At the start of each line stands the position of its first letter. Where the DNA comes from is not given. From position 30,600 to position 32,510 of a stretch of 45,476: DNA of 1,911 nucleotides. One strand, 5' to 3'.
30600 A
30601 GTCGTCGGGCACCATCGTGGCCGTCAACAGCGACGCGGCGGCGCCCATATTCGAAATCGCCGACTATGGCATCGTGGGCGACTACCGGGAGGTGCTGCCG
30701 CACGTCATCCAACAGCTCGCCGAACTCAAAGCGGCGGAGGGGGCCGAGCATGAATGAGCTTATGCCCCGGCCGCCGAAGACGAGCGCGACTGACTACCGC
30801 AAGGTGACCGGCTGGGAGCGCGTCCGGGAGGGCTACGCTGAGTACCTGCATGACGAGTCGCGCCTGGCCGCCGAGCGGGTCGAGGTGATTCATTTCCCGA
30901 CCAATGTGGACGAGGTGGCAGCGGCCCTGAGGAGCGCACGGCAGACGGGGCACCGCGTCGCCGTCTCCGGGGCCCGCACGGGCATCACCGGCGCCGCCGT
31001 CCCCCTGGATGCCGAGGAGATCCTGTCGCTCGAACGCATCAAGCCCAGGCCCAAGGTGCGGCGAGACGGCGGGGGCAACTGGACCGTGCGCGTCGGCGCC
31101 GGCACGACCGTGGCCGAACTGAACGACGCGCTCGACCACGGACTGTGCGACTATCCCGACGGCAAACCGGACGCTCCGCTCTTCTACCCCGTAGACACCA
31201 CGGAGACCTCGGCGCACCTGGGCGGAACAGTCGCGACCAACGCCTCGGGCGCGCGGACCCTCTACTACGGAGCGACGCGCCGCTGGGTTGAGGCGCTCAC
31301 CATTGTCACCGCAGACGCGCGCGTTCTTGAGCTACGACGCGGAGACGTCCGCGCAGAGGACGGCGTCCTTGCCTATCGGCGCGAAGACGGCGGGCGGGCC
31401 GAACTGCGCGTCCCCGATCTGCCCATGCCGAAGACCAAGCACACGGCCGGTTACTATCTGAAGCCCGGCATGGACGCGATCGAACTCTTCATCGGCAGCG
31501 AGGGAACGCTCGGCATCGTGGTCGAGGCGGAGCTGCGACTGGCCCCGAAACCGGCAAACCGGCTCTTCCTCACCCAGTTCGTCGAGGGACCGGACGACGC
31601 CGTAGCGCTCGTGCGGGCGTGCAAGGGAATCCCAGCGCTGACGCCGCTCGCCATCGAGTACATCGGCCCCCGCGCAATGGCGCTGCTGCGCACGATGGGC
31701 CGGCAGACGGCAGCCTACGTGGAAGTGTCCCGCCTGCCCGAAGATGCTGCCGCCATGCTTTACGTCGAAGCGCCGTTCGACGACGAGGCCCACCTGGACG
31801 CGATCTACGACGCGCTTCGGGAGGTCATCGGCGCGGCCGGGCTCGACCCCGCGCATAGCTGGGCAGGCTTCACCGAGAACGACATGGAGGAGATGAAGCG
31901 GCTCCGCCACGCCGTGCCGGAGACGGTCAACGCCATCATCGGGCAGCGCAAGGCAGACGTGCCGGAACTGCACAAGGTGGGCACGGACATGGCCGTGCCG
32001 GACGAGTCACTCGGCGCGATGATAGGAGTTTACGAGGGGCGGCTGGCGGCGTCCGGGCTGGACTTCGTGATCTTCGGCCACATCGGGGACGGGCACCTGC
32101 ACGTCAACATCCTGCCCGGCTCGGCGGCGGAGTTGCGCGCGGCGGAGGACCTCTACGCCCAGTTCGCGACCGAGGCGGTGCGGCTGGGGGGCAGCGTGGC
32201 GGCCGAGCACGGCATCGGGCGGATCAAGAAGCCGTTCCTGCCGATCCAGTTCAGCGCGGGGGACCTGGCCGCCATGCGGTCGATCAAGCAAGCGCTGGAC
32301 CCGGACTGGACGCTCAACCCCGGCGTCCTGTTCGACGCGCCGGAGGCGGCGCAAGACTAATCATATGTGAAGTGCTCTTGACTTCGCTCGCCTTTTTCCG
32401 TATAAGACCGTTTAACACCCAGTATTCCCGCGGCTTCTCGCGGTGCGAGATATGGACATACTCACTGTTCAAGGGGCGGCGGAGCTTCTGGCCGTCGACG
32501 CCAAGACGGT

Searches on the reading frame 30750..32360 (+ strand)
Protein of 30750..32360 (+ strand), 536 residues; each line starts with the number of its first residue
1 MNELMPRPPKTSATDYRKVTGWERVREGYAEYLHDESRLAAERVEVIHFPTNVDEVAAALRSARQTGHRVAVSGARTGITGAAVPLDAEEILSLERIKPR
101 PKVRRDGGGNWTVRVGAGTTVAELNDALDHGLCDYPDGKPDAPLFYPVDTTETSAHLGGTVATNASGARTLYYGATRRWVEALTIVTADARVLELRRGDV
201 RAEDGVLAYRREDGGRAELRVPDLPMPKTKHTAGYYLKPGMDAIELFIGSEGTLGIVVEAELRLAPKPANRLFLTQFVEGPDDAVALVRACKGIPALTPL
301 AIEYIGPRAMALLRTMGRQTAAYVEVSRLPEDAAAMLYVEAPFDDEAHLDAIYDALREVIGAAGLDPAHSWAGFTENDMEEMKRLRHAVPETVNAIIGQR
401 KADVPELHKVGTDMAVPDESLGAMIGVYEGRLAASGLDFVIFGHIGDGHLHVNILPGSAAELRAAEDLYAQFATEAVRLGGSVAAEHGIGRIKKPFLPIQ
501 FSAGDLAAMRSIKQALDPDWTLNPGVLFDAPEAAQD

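Call 73: search_protein_families(library=pfam, proteins=[window:30762-32357:+], max_evalue=0.001)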
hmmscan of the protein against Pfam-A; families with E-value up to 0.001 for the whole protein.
window:30762-32357:+ (532 aa): 2 families
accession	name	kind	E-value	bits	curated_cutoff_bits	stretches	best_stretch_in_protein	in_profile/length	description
PF02913.24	FAD-oxidase_C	-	2.8e-40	139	21.2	1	264-521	2-246/248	FAD linked oxidases, C-terminal domain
PF01565.28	FAD_binding_4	-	1e-20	74.3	26.4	1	42-191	3-138/139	FAD binding domain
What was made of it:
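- Checked: The flanks are an FAD-linked oxidase ending at 32360 and acpS with its stop at 37154 (Pfam, call 73).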

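Call 87: find_encoding_contigs(protein=window:30750-32360:+, flank=10000, max_places=8)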
Protein window:30750-32360:+ (536 aa): 1 contig read that carries it; 1 place shown.
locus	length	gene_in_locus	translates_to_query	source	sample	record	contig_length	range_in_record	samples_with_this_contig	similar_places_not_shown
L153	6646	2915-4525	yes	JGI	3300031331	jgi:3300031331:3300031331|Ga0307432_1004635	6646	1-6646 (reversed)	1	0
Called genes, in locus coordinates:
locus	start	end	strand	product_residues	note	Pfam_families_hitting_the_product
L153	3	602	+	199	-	?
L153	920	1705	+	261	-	PF01012:ETF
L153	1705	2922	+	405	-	PF00037:Fer4 (weak), PF12837:Fer4_6 (weak), PF13187:Fer4_9, PF13237:Fer4_10, PF14697:Fer4_21 (weak), PF00037:Fer4, PF01012:ETF, PF00766:ETF_alpha, +6 more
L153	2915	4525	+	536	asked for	PF01565:FAD_binding_4, PF02913:FAD-oxidase_C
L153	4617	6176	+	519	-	PF12728:HTH_17, PF01555:N6_N4_Mtase (weak)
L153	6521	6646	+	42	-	?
